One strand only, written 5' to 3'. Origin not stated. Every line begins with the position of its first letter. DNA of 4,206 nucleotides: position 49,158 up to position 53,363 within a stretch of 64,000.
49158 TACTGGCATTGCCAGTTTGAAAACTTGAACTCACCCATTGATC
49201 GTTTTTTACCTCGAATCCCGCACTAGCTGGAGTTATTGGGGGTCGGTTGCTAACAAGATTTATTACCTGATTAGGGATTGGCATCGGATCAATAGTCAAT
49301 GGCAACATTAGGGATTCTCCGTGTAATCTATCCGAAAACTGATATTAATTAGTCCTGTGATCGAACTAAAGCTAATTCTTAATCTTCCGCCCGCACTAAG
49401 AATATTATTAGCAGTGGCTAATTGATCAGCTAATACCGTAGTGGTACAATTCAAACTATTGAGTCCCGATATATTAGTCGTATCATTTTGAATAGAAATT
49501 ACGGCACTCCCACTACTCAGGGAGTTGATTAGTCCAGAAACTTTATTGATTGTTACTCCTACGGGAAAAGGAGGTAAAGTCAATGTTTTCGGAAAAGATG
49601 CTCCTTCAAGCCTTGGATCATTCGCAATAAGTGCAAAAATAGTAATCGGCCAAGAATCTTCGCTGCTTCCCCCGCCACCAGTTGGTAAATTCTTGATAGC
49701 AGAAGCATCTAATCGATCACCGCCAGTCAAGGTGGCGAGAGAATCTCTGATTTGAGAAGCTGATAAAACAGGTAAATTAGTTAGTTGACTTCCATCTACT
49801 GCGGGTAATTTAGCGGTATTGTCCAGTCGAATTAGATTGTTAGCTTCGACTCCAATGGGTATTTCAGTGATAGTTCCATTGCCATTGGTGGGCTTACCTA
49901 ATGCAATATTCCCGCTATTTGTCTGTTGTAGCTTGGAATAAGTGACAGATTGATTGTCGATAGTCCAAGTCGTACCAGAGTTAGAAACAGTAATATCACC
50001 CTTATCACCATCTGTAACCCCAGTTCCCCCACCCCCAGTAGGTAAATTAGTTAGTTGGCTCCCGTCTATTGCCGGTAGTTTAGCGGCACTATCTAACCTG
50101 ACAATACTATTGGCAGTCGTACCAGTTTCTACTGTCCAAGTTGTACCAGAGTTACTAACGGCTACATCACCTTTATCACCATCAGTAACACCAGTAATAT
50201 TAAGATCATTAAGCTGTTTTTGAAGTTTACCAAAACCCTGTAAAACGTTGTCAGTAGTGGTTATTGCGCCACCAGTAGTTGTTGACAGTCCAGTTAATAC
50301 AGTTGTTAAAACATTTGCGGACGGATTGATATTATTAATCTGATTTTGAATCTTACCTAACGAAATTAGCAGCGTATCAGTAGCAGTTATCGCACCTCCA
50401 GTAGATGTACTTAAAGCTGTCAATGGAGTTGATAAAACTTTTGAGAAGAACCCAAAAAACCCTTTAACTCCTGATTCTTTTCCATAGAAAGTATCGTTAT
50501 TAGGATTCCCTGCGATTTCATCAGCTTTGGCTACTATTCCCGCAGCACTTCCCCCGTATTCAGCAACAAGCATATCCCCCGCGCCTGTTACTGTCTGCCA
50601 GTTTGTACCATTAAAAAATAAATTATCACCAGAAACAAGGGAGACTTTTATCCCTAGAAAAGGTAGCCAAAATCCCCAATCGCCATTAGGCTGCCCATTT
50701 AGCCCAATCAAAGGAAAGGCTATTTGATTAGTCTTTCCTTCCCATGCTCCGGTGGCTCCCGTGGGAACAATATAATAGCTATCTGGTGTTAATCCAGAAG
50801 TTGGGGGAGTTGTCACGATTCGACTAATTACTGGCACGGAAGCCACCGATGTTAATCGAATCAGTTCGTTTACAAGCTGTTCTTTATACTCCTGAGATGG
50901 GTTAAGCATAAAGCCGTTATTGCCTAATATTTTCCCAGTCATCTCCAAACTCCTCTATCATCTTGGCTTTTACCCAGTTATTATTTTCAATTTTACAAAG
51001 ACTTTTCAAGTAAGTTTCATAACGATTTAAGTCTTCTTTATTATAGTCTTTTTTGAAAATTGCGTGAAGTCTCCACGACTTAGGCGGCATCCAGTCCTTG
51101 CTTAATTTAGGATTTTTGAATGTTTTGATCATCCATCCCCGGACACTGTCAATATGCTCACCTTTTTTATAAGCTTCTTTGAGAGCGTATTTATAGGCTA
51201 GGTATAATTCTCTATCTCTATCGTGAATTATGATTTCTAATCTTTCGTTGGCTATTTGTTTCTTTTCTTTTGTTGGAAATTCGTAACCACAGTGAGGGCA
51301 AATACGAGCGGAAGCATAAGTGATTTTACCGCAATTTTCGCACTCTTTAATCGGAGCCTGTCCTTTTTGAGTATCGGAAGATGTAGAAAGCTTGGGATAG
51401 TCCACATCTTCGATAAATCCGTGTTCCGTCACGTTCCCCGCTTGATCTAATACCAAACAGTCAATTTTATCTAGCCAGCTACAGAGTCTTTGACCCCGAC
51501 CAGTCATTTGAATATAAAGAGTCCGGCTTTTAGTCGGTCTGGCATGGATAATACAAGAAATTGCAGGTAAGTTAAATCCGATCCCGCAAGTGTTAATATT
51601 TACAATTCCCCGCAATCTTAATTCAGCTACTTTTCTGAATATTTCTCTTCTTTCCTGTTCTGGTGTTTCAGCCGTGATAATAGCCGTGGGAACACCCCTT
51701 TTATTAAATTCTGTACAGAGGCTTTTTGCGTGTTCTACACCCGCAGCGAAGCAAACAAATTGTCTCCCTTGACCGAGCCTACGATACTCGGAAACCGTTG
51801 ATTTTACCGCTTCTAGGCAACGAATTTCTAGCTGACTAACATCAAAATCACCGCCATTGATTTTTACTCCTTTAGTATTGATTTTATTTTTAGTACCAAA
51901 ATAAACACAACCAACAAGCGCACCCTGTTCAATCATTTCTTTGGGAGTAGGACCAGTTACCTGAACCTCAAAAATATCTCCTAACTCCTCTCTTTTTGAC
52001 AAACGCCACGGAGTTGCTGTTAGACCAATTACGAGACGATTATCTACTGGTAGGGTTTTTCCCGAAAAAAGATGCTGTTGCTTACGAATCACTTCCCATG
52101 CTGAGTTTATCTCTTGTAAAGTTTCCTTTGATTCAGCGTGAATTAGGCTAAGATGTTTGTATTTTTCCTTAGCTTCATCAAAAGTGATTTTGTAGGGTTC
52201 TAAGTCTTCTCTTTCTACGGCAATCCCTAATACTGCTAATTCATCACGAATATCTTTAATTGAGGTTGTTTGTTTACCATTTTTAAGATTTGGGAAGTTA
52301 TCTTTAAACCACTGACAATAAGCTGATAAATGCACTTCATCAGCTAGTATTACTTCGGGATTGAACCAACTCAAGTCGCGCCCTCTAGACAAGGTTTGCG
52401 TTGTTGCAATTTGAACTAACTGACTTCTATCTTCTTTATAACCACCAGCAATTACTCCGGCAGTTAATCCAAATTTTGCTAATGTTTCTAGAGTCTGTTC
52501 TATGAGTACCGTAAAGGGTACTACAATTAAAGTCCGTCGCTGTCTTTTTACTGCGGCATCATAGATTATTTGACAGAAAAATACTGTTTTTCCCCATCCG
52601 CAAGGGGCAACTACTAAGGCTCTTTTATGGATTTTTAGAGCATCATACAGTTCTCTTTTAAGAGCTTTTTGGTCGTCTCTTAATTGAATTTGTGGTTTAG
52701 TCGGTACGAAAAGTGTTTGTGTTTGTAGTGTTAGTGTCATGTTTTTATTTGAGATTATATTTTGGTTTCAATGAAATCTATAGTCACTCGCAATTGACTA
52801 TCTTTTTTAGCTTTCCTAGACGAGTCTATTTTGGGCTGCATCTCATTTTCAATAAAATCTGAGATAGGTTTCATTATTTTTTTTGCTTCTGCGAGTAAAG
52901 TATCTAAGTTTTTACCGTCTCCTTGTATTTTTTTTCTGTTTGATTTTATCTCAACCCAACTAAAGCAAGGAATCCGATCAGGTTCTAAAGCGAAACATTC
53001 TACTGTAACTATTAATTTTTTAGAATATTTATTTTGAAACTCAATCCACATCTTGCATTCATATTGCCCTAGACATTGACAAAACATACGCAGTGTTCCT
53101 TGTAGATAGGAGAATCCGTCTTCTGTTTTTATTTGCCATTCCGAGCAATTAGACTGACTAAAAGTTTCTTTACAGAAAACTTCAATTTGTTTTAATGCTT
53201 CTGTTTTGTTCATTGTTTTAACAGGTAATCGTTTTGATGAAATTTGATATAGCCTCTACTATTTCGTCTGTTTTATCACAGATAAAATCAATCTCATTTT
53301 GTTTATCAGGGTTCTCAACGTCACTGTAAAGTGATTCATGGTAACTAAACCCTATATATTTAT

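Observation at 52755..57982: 5.2 kb tandem array of 11 intact plus 1 truncated diversified small paralogues between the helicase and the primase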

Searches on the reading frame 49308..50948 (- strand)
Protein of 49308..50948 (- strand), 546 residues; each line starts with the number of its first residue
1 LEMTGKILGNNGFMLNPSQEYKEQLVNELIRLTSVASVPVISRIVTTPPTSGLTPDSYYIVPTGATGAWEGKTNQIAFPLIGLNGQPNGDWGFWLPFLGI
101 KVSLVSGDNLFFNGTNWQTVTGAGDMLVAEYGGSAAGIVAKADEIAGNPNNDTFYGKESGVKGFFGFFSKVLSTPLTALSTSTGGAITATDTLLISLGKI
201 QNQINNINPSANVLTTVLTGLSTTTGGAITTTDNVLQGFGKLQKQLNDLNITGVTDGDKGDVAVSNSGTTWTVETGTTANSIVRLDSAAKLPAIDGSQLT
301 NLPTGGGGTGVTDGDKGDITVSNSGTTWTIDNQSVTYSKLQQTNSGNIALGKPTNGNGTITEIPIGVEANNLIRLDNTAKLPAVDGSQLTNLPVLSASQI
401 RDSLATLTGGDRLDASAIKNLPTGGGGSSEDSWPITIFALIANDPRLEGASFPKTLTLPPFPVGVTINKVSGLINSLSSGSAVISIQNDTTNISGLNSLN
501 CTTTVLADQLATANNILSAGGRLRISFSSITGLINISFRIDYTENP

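Call 31: search_protein_families(library=pfam, max_evalue=1, proteins=[window:49308-50948:-])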
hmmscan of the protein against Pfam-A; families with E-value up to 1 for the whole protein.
window:49308-50948:- (546 aa): 3 families
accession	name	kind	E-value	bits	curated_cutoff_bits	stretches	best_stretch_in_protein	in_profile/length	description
PF10983.13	DUF2793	-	1.6e-08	34.7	27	1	29-118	5-87/87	Protein of unknown function (DUF2793)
PF24224.1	DUF7440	-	0.025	15.2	25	1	298-384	4-88/110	Family of unknown function (DUF7440)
PF04518.17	Effector_1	-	0.12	11.9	23.8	1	199-277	211-289/371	Effector from type III secretion system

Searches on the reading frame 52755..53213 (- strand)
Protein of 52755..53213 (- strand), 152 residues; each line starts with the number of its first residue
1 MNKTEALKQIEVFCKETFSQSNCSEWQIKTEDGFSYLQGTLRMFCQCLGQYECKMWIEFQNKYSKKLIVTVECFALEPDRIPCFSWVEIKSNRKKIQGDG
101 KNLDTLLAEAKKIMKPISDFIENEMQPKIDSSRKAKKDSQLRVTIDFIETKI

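Call 4: search_protein_families(library=pfam, max_evalue=1, proteins=[window:52755-53213:-])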
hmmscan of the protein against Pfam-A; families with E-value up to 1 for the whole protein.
window:52755-53213:- (152 aa): 1 family
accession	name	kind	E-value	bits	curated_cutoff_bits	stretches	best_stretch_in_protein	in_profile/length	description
PF16431.10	DUF5028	-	0.14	12.8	29.9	1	48-134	31-119/166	Domain of unknown function (DUF5028)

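Call 5: search_protein_families(library=phrogs, max_evalue=1, proteins=[window:52755-53213:-])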
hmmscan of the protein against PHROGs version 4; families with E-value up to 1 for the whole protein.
window:52755-53213:- (152 aa): 2 families
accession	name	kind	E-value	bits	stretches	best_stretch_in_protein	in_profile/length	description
phrog_655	-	DNA, RNA and nucleotide metabolism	0.031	15.2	1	14-72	235-292/343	homing endonuclease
phrog_26641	-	unknown function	0.12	13.1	1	89-115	14-39/43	-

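Call 11: find_homologous_proteins(query=A1, max_evalue=0.001)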
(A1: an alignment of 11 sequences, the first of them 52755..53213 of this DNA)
Query A1 (11 sequences) (152 aa, profile of the alignment): 219 proteins with E <= 0.001 among 641 candidates; the best 120 are listed.
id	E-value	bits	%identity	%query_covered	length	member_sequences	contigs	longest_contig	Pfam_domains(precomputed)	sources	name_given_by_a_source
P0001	3.8e-32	130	48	14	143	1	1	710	-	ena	-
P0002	4.9e-30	123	41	14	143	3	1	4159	-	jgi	jgi:hypothetical protein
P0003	5.1e-27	113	38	14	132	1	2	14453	-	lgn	-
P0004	6.4e-27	113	41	14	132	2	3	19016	-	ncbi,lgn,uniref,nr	ncbi:MAG: hypothetical protein IM507_17620 [Microcystis sp. M20BS1]|uniref:hypothetical protein n=1 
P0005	1.3e-26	112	36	16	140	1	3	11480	-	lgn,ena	-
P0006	1.3e-26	112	38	14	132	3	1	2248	-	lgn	-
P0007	3.6e-26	111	38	14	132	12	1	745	-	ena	-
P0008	5.8e-26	110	33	14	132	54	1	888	-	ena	-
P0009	1.0e-25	109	-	-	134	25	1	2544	-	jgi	jgi:hypothetical protein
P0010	1.1e-25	109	36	14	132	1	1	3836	-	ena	-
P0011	1.2e-25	109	36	14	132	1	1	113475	-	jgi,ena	jgi:hypothetical protein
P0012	2.0e-25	108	36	14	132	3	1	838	-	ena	-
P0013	2.3e-25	108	38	14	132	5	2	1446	-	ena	-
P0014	3.9e-25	107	38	16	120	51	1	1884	-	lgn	-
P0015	4.0e-25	107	38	14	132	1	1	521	-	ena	-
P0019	5.7e-25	107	-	-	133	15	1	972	-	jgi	jgi:hypothetical protein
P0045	8.6e-23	100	-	-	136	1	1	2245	-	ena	-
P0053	3.9e-21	94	38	16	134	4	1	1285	-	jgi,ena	-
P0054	4.3e-21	94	-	-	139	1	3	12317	-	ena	-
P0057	6.4e-21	94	46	17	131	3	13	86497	-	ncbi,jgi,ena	jgi:hypothetical protein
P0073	5.3e-19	87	38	14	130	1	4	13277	-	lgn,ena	-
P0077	1.1e-18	86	38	14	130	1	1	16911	-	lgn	-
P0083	3.4e-18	85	38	14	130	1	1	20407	-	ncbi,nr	ncbi:hypothetical protein [uncultured phage]|nr:hypothetical protein [uncultured phage]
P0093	2.6e-16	79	85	100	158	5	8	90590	-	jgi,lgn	jgi:hypothetical protein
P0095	3.1e-16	78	75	93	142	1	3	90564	-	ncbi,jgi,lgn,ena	jgi:hypothetical protein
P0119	6.0e-15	74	71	100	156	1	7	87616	-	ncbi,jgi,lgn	jgi:hypothetical protein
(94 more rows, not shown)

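Call 18: search_protein_families(library=padloc, max_evalue=1, proteins=[window:52755-53213:-])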
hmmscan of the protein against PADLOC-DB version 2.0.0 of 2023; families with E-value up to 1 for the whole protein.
window:52755-53213:- (152 aa): 1 family
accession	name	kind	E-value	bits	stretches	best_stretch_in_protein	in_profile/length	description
PDLC04028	PD-T4-2_B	-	0.0075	14.3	1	15-55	59-99/168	-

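Call 20: search_protein_representatives(alignment_id=A1)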
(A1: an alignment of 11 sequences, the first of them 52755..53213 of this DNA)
Query: 11 sequences, 138 profile positions. Proteins with E-value up to 0.001 (for the whole library): 28; up to 1e-10: 14; up to 1e-30: 2. The best 28 are listed.
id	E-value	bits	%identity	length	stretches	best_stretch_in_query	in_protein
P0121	3.9e-40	154.2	-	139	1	1-138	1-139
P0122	3.5e-35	138.1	-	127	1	1-138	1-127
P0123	9.6e-27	110.8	-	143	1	1-135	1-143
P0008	1.9e-26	109.9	-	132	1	1-135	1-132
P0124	2.4e-26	109.5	-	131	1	1-135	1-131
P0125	3.7e-24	102.4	-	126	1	1-137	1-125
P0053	1.3e-21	94.2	-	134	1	1-135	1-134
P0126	1.4e-21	94.0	-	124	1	1-135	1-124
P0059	5.5e-21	92.1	-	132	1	2-135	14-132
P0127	1.4e-19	87.6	-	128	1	1-117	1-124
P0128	5.5e-18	82.4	-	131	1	1-134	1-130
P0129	3.3e-16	76.7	-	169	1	4-126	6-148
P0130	2.0e-13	67.7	-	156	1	1-135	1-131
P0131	7.9e-12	62.5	-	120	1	1-133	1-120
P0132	6.7e-10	56.2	-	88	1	69-135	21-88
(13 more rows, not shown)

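Call 25: find_encoding_contigs(protein=P0093, flank=10000, max_places=4)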
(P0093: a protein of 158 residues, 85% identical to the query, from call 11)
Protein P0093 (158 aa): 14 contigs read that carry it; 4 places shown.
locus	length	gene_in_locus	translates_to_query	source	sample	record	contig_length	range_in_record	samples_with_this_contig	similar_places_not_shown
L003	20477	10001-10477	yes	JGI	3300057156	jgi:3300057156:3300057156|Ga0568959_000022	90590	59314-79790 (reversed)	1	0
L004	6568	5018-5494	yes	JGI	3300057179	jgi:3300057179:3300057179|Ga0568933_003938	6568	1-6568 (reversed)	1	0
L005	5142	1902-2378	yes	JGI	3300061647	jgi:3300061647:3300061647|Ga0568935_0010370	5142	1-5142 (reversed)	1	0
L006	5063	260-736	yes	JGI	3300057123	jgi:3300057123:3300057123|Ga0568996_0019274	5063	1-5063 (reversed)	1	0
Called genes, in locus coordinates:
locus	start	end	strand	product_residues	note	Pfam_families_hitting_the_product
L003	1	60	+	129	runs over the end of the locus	-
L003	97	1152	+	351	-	-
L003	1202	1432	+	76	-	-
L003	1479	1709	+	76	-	-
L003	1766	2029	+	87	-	-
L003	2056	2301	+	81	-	-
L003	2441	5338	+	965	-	PF13148:DUF3987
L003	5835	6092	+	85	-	-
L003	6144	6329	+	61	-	-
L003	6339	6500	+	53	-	-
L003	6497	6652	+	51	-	-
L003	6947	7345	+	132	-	-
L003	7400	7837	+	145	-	-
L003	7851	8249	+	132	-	-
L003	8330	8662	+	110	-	-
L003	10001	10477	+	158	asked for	-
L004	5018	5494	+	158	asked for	-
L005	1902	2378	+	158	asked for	-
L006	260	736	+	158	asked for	-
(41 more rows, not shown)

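Call 26: find_encoding_contigs(protein=P0095, flank=10000, max_places=2)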
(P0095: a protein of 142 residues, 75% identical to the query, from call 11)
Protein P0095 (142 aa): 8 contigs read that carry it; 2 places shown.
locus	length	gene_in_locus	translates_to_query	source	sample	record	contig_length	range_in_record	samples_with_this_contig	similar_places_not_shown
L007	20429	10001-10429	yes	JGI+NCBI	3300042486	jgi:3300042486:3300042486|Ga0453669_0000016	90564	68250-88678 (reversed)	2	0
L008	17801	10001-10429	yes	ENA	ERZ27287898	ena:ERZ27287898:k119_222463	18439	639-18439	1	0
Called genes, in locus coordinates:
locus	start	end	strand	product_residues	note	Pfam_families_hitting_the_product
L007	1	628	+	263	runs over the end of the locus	-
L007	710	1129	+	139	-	-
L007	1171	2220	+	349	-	-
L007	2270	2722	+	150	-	-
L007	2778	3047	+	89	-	-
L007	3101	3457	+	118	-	-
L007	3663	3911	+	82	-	-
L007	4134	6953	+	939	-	PF13148:DUF3987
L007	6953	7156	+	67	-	-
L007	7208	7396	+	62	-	-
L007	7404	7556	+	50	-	-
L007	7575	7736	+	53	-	-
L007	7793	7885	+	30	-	-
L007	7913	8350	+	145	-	-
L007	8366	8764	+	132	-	-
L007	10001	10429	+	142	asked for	-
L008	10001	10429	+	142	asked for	-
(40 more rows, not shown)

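Call 27: find_encoding_contigs(protein=P0119, flank=10000, max_places=2)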
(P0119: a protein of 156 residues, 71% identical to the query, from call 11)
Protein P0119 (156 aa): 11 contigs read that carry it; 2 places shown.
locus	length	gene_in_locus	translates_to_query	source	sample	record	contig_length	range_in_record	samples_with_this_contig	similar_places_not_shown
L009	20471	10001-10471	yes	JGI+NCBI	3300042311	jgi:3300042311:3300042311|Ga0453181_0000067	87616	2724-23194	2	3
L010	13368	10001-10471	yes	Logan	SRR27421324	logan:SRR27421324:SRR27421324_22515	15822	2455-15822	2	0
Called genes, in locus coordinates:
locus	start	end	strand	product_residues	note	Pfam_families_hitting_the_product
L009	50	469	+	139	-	-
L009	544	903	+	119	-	-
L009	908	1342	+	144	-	-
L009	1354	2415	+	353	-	-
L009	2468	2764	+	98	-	-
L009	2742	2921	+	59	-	-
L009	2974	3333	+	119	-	-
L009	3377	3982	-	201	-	-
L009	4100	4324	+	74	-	-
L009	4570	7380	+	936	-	PF13148:DUF3987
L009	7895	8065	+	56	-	-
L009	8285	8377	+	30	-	-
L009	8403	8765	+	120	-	-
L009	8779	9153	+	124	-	-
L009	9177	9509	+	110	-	-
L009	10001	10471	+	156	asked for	-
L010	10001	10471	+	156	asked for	-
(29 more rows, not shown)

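Call 28: find_encoding_contigs(protein=P0057, flank=10000, max_places=2)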
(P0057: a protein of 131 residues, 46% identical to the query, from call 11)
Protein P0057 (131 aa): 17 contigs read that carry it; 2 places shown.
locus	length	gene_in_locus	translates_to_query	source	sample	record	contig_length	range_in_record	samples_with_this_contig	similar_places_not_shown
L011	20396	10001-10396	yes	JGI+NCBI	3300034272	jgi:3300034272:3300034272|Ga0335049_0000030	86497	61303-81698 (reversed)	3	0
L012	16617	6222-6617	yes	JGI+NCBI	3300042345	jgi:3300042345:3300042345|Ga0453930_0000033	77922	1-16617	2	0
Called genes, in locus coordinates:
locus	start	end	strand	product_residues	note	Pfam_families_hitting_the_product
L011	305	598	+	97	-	-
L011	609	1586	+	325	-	PF18897:Gp3-like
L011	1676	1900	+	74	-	-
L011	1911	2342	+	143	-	-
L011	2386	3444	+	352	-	-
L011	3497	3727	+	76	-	-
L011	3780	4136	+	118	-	-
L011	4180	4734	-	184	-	-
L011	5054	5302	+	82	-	-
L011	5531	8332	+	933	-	PF13148:DUF3987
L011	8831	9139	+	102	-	-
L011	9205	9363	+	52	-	-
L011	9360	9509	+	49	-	-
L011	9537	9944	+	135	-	-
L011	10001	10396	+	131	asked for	-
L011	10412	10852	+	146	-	-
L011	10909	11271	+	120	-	-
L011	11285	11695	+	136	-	-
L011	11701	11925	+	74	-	-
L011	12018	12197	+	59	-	-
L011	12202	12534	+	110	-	-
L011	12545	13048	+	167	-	-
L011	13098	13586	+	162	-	-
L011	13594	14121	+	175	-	-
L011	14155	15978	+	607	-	PF04851:ResIII, PF00270:DEAD, PF00271:Helicase_C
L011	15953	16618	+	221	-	PF10983:DUF2793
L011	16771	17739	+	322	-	-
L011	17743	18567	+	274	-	PF09343:DUF2460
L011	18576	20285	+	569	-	PF09343:DUF2460, PF09931:Phage_phiJL001_Gp84_N, PF09356:Phage_BR0599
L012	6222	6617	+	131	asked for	-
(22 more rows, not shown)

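Call 29: find_encoding_contigs(protein=P0011, flank=10000, max_places=2)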
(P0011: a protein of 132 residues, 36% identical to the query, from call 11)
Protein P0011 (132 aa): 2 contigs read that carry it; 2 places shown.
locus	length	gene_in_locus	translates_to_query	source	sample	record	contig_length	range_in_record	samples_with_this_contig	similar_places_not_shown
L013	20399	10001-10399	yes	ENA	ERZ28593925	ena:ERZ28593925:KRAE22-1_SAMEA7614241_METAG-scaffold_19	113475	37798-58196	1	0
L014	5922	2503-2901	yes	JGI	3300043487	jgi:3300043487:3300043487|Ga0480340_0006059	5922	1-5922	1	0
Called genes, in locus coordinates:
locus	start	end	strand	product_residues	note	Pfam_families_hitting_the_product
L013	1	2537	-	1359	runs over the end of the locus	PF16075:DUF4815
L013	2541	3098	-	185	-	-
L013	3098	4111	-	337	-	PF13434:Lys_Orn_oxgnase (faint)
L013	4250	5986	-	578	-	PF19264:DUF5907 (weak)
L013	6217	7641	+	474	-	PF02696:SelO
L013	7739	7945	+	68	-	-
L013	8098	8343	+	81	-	-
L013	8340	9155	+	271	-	-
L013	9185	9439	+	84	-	-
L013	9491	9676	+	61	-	-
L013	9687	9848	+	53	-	-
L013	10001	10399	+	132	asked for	-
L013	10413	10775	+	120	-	-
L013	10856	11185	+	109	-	-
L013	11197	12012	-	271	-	-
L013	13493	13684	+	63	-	-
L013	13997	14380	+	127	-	-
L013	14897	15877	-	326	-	-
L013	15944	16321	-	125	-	-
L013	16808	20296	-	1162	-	-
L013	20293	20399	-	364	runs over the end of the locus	-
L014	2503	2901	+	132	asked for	-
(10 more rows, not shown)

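Call 89: search_protein_families(library=ncbifam, max_evalue=1, proteins=[window:52755-53213:-])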
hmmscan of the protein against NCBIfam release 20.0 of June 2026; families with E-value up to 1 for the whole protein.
window:52755-53213:- (152 aa): 0 families

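Call 90: search_protein_families(library=pfam, max_evalue=5, proteins=[P0077, P0083, P0073, P0045, P0053, P0009, P0019, P0057, P0005, P0054])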
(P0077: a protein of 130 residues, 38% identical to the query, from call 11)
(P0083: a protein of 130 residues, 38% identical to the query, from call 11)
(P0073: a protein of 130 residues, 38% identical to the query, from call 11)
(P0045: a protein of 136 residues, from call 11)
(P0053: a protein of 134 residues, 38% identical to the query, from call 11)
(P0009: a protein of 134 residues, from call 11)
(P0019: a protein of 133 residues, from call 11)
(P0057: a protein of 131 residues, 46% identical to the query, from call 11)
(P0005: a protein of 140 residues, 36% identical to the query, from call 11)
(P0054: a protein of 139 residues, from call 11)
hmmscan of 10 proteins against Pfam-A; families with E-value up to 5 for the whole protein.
P0077 (130 aa): 0 families

P0083 (130 aa): 1 family
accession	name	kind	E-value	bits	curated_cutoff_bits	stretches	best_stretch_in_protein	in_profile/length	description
PF18847.6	LPD29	-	0.18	12.9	27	1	1-56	1-55/93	Large polyvalent protein associated domain 29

P0073 (130 aa): 0 families

P0045 (136 aa): 0 families

P0053 (134 aa): 1 family
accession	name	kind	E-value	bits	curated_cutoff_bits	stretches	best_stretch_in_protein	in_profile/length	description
PF14058.11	PcfK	-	0.048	14.2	27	1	95-134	7-48/139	PcfK-like protein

P0009 (134 aa): 0 families

P0019 (133 aa): 1 family
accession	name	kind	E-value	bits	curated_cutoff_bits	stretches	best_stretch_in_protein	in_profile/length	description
PF08373.16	RAP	-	0.054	13.9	24.2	1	76-113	3-36/58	RAP domain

P0057 (131 aa): 0 families

P0005 (140 aa): 0 families

P0054 (139 aa): 0 families
